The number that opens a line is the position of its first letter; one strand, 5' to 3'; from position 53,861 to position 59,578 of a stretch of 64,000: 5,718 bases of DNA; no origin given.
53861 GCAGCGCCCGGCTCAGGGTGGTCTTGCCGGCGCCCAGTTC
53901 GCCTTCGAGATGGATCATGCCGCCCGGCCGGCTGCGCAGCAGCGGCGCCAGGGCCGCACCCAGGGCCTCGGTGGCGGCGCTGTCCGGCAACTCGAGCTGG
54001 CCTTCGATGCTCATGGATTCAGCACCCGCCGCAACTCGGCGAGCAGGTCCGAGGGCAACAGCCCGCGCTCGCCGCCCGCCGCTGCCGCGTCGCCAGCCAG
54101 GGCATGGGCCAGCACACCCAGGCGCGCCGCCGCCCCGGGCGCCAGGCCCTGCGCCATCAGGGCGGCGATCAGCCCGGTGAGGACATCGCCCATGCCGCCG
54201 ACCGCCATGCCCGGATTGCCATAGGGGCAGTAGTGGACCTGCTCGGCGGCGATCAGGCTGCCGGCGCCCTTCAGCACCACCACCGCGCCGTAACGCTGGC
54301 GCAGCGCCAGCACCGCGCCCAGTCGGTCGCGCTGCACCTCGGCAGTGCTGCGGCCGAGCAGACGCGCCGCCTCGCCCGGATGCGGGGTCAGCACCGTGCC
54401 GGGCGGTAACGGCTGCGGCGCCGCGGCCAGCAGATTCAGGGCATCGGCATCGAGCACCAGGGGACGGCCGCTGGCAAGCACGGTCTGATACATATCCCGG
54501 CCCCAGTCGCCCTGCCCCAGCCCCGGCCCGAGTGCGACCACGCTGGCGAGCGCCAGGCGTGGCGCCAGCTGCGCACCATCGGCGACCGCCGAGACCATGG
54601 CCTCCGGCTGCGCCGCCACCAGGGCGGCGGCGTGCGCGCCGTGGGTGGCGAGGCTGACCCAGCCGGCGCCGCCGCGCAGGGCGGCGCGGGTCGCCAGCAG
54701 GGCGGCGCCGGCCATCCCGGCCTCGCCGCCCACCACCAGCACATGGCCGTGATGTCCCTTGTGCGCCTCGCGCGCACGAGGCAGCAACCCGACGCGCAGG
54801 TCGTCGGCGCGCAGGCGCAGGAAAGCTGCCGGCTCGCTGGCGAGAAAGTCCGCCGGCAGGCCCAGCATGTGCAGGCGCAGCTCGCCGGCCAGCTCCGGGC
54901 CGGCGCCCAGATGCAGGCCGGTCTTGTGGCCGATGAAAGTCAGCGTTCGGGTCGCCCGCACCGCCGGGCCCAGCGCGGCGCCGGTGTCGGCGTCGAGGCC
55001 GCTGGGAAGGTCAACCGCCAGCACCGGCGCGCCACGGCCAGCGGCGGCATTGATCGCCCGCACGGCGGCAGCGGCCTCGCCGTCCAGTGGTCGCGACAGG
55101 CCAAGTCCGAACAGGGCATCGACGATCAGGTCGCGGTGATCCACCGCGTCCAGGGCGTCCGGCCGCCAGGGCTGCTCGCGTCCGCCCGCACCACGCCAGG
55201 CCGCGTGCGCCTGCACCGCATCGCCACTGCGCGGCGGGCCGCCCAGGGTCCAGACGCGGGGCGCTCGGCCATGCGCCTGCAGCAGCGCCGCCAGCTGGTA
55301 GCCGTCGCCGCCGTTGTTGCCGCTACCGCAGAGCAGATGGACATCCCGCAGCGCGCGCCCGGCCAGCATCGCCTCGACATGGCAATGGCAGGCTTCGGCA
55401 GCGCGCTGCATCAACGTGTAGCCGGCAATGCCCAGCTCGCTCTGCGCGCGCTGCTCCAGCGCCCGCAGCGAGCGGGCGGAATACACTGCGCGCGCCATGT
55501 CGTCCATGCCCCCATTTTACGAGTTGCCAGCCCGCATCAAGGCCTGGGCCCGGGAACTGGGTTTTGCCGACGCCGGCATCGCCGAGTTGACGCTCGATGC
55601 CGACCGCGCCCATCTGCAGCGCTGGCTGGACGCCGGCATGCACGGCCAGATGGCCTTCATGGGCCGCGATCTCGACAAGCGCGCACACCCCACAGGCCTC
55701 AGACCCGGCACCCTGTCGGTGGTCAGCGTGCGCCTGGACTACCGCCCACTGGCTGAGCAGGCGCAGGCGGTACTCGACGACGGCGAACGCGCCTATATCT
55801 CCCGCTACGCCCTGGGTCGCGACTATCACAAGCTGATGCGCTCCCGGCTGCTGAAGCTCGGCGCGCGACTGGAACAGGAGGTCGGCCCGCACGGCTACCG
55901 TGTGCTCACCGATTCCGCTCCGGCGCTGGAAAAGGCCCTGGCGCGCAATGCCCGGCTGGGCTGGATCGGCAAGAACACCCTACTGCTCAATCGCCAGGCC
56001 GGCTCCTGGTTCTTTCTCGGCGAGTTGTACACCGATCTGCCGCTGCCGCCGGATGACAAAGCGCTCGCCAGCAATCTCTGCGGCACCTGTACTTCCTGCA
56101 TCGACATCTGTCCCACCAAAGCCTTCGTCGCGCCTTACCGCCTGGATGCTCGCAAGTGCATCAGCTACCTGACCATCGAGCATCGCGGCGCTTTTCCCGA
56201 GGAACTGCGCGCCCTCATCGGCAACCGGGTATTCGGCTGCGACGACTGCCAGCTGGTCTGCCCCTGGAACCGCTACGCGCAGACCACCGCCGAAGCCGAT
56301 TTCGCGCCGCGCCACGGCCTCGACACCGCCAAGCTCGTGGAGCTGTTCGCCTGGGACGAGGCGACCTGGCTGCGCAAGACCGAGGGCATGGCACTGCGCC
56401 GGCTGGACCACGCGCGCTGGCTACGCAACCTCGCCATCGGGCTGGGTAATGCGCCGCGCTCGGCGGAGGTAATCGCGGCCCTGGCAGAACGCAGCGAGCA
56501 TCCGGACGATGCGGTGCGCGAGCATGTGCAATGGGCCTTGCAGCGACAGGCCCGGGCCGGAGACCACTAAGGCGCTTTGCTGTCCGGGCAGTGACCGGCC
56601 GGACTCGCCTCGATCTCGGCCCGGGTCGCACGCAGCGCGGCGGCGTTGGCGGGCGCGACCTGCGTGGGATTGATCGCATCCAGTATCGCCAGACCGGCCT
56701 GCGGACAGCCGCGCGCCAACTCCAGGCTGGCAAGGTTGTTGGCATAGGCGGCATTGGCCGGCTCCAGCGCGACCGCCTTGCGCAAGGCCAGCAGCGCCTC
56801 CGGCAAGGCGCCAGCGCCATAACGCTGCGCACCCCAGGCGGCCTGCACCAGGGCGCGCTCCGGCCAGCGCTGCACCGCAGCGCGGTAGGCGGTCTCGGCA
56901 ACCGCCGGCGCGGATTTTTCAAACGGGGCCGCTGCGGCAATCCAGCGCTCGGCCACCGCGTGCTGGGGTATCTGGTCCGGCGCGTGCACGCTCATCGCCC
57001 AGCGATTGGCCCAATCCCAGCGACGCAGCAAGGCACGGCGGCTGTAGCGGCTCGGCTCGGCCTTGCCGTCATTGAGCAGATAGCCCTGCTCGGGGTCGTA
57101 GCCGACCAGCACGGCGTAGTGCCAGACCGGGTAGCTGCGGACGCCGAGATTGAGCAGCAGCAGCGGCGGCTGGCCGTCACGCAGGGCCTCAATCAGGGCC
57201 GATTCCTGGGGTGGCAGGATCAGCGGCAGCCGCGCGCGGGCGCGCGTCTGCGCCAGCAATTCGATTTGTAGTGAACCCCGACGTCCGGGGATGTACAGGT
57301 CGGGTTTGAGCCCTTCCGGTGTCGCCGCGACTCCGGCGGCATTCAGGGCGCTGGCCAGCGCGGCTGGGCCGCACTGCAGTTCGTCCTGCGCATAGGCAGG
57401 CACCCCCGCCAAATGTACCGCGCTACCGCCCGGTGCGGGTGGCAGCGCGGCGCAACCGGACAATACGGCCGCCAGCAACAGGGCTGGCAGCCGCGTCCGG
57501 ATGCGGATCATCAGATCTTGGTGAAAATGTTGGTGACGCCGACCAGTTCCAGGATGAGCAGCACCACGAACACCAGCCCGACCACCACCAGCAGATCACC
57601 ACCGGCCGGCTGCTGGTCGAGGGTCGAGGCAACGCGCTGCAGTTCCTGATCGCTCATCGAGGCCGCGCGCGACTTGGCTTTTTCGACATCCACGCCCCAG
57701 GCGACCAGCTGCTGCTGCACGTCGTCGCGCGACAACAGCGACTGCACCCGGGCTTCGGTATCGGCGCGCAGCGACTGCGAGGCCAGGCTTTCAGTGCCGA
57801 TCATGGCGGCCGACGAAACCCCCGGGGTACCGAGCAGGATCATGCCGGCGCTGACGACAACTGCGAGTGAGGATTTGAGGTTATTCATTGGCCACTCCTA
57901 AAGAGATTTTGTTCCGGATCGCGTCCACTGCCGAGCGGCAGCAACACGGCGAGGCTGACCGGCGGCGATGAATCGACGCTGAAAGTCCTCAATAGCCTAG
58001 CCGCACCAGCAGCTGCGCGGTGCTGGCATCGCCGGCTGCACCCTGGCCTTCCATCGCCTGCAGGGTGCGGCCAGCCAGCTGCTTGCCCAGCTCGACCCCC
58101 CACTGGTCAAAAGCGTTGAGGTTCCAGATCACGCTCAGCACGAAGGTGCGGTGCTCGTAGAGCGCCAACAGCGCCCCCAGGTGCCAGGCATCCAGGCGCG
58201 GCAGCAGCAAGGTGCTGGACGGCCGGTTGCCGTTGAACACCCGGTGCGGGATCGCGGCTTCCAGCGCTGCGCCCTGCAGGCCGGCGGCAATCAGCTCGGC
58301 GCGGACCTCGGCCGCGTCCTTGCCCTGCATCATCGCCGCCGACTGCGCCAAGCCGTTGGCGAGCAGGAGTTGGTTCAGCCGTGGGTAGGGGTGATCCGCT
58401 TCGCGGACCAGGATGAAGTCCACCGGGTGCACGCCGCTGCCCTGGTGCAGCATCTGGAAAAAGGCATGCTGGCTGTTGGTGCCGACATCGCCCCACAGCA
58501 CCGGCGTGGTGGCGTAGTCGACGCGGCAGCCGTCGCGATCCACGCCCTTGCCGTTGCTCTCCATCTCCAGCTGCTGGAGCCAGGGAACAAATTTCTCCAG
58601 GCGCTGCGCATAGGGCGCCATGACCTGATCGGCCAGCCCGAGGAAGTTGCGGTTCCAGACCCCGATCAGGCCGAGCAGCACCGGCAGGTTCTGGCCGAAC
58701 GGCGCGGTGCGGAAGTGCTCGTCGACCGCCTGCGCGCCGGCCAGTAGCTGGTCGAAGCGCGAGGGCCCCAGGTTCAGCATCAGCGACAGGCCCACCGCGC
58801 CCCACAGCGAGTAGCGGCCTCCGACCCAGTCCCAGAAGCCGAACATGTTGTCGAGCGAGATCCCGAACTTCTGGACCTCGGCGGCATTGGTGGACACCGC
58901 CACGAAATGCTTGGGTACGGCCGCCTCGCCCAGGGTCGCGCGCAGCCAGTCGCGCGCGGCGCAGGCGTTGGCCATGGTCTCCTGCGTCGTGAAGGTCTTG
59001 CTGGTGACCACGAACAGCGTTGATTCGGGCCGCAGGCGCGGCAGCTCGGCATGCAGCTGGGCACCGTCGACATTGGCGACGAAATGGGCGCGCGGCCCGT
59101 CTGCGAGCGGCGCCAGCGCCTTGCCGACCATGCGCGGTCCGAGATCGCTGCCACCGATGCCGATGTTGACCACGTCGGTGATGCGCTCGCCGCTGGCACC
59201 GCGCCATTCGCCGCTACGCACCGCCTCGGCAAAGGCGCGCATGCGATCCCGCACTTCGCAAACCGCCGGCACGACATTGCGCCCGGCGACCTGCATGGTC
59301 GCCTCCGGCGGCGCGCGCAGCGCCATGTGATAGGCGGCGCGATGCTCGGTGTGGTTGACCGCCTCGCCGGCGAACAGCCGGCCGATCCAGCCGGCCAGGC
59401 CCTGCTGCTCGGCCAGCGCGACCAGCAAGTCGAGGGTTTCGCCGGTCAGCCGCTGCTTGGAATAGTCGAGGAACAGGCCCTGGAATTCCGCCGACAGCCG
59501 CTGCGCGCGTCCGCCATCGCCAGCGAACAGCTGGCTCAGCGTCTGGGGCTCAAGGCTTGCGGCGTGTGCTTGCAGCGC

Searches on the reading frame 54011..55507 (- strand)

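Call 90: search_protein_families(library=pfam, proteins=[window:54011-55507:-], max_evalue=0.00001)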
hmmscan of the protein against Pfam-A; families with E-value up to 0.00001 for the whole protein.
window:54011-55507:- (498 aa): 2 families
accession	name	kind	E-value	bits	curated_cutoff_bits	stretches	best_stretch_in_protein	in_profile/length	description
PF01256.23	Carb_kinase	-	2.5e-55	188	27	1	256-492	1-240/242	NAD(P)H-hydrate dehydratase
PF03853.21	YjeF_N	-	5.3e-39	134.3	24.9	1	31-197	3-169/169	YjeF-related protein N-terminus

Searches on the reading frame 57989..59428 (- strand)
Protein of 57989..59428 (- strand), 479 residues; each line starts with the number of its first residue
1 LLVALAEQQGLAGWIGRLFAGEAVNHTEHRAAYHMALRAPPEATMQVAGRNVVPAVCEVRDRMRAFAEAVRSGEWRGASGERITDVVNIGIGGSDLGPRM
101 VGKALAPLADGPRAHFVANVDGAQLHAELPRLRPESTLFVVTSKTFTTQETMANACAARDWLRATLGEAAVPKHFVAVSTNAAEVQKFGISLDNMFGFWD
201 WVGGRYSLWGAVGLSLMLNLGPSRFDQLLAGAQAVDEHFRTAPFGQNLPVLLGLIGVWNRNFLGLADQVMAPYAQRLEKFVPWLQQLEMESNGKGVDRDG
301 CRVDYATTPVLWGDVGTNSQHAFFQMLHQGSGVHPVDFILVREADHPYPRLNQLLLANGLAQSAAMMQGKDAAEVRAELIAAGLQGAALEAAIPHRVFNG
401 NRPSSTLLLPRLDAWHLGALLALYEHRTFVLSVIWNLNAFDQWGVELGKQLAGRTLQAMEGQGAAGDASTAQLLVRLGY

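Call 90: search_protein_families(library=pfam, proteins=[window:57989-59428:-], max_evalue=0.00001)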
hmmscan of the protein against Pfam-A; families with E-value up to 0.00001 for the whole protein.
window:57989-59428:- (479 aa): 1 family
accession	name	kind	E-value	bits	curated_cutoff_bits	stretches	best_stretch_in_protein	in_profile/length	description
PF00342.24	PGI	-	4.3e-183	609.8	22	1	2-473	15-485/486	Phosphoglucose isomerase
